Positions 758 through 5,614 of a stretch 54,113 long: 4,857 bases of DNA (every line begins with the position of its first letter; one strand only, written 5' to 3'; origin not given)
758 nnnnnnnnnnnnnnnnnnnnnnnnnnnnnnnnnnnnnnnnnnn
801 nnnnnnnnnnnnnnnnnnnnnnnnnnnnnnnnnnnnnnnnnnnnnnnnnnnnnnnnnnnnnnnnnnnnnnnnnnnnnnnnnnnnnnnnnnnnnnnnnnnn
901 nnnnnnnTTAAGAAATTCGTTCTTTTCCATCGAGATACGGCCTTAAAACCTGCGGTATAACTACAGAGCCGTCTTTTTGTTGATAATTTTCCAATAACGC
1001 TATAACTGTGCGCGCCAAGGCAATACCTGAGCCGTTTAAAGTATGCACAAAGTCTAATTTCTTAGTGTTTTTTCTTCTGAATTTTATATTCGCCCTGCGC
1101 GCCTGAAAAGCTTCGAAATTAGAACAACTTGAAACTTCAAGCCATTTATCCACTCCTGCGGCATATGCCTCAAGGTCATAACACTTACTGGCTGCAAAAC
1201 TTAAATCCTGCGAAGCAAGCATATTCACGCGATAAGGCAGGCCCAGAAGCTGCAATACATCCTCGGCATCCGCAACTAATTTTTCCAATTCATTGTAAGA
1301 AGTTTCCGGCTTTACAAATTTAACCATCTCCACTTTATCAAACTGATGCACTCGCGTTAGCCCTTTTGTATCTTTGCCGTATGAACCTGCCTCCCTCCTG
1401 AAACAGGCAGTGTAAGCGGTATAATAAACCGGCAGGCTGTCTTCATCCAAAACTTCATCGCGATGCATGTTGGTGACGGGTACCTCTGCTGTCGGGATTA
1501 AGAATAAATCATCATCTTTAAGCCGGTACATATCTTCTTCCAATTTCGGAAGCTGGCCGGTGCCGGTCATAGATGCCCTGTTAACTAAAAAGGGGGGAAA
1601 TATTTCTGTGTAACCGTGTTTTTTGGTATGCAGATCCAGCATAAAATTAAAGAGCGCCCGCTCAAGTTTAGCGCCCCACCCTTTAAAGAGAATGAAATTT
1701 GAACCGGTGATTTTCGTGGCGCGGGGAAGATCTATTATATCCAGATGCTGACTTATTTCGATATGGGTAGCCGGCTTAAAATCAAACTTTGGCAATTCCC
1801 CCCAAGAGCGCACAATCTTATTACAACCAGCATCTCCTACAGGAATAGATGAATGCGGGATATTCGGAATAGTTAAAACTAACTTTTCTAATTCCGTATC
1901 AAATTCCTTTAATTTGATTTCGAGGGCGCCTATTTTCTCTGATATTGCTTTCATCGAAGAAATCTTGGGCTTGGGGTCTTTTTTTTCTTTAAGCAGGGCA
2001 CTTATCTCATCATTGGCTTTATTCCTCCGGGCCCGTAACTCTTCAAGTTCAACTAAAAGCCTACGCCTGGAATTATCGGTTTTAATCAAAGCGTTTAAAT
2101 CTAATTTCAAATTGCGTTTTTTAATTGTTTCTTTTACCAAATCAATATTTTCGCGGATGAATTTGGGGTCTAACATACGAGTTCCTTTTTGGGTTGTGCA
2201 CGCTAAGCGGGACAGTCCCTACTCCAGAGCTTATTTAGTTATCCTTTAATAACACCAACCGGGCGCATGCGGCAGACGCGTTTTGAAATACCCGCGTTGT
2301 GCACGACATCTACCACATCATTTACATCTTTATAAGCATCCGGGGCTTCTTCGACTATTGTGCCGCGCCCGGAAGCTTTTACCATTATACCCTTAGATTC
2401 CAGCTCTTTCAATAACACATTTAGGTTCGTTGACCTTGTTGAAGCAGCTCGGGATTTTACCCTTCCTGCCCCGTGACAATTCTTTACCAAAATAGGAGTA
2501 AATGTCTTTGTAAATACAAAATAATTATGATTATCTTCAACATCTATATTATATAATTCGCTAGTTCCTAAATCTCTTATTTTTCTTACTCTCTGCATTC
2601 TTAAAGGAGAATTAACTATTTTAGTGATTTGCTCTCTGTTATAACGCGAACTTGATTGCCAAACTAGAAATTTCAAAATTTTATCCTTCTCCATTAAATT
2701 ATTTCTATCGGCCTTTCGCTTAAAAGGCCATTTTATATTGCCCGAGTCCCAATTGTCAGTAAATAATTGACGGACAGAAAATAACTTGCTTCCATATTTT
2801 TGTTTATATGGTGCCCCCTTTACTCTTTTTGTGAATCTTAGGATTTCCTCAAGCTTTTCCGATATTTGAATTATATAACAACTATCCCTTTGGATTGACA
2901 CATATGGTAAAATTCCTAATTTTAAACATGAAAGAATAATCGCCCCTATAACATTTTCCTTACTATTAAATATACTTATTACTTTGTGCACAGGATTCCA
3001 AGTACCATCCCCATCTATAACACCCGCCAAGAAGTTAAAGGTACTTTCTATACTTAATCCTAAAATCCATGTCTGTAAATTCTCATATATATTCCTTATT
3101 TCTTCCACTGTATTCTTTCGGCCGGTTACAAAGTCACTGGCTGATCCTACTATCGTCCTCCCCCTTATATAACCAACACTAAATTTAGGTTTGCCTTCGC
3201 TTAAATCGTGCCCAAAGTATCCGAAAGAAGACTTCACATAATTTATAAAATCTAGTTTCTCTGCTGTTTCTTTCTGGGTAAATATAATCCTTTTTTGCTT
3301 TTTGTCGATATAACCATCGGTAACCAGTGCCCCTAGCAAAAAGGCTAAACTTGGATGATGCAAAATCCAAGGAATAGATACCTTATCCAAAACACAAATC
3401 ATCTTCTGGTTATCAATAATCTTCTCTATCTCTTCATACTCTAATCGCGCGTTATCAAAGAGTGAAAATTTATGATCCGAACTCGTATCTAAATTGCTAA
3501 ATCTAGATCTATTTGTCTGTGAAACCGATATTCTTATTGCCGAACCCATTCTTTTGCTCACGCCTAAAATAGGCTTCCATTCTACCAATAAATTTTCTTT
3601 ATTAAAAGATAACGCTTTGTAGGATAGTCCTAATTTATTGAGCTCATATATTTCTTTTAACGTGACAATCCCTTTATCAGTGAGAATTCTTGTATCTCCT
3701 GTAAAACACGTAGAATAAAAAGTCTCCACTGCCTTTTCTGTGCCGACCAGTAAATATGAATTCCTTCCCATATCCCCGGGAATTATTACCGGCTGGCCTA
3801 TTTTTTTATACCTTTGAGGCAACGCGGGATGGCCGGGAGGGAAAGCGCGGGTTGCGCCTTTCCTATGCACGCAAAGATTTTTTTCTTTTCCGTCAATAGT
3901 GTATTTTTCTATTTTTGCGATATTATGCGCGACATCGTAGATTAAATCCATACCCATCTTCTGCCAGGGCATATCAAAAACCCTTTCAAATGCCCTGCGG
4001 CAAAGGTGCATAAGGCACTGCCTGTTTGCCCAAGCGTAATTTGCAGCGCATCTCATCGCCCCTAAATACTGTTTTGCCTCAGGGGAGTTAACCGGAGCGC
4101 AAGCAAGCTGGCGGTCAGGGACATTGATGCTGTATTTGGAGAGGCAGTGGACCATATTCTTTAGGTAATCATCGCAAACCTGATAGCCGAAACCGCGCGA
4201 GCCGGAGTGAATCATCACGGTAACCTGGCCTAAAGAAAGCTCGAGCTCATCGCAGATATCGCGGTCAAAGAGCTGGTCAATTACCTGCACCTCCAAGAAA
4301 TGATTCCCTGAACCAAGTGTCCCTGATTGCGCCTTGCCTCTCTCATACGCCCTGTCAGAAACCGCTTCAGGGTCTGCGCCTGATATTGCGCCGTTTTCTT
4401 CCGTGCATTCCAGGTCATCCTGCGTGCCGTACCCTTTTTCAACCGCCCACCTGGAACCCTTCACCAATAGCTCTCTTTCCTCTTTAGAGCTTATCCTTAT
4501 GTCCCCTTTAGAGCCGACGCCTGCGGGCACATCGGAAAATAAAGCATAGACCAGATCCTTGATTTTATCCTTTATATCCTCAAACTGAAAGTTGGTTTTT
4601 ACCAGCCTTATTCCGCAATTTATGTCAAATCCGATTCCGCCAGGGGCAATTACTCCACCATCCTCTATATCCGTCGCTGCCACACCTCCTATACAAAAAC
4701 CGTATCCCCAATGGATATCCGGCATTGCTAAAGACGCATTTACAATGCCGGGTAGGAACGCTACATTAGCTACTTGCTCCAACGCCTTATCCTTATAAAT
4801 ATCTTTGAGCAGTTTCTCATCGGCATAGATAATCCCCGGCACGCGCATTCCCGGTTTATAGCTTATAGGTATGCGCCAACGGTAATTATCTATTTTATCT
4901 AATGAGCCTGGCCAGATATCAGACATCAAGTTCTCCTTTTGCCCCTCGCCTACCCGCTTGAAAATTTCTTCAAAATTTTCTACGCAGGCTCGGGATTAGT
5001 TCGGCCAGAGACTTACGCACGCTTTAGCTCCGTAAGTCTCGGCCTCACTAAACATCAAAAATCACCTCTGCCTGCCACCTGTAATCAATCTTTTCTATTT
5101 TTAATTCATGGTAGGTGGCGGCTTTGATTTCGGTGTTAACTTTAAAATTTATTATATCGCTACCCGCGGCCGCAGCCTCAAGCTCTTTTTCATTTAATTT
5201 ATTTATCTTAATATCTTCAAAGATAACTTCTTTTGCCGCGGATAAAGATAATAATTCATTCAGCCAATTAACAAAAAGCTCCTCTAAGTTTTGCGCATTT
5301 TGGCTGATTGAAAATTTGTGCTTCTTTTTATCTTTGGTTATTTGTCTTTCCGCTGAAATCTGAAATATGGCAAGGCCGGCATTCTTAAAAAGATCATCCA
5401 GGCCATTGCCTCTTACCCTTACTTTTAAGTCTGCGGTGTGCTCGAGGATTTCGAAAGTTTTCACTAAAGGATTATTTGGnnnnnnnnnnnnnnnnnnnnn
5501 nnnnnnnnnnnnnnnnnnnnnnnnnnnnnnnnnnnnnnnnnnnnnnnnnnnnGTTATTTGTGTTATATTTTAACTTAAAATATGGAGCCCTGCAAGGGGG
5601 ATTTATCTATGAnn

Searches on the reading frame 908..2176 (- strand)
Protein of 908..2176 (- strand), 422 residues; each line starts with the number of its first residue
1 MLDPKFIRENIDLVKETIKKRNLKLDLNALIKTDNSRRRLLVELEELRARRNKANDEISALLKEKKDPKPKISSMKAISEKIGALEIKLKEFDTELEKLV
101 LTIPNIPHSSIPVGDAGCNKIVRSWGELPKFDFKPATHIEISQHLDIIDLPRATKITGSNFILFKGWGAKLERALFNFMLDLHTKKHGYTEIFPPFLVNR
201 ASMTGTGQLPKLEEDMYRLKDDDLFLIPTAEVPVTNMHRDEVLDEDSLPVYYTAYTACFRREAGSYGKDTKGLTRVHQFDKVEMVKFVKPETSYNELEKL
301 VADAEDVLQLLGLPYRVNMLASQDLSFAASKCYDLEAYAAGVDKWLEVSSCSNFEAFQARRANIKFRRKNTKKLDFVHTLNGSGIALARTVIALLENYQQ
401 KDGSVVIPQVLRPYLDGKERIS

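Call 6: search_protein_families(library=pfam, proteins=[window:908-2176:-])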
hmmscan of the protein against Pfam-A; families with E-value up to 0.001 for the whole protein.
window:908-2176:- (422 aa): 2 families
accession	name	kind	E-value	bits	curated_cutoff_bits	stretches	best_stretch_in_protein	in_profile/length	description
PF00587.30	tRNA-synt_2b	-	1.3e-40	139.8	29.3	1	220-398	4-179/179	tRNA synthetase class II core domain (G, H, P, S and T)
PF02403.27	Seryl_tRNA_N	-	3.1e-27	95.4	28.2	1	1-107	1-108/108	Seryl-tRNA synthetase N-terminal domain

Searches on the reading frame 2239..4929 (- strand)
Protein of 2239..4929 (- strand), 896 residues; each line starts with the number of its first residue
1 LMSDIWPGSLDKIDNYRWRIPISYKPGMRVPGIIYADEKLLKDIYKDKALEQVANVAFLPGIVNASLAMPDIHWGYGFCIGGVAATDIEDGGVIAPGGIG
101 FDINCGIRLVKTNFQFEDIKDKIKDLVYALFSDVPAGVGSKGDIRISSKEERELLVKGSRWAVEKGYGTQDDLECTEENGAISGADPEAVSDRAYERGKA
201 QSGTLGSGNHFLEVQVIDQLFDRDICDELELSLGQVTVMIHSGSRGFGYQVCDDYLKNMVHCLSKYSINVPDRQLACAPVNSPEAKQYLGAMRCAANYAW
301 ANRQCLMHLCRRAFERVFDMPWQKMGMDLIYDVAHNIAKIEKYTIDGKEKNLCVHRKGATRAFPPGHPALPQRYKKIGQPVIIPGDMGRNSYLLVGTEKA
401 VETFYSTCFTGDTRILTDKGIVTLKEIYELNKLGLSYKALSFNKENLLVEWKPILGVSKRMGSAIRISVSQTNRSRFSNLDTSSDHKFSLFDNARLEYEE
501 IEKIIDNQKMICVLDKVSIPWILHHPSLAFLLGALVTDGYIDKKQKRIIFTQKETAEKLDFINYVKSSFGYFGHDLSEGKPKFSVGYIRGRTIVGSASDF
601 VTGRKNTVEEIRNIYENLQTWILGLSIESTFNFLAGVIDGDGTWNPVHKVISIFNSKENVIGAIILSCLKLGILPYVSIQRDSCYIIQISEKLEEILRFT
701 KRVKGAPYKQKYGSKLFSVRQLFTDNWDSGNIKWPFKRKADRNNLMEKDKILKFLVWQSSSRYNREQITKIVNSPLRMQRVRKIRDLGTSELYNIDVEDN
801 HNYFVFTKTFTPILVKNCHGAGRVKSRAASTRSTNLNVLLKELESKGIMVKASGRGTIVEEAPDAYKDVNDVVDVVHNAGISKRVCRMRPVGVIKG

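Call 6: search_protein_families(library=pfam, proteins=[window:2239-4929:-])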
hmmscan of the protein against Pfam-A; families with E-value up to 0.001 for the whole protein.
window:2239-4929:- (896 aa): 3 families
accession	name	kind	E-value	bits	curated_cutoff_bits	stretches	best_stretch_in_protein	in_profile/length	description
PF01139.22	RtcB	-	2.1e-167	558.1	27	2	52-408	1-348/426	tRNA-splicing ligase RtcB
PF14890.11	Intein_splicing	-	2.5e-08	34.3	35.8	1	415-805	2-148/155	Intein splicing domain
PF14528.11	LAGLIDADG_3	-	1.3e-07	32.2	22.5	0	527-566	3-43/82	LAGLIDADG-like domain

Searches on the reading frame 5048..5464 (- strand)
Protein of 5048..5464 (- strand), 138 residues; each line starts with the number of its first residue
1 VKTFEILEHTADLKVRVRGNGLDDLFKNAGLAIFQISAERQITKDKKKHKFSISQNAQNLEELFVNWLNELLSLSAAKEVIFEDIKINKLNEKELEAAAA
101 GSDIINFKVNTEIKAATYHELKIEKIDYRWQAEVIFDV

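Call 78: search_protein_families(library=pfam, proteins=[window:5048-5464:-])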
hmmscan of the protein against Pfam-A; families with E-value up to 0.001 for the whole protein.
window:5048-5464:- (138 aa): 1 family
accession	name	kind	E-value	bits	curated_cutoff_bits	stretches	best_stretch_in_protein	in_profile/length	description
PF01951.21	Archease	-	6.3e-34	117.6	25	1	4-138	1-136/136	Archease protein family (MTH1598/TM1083)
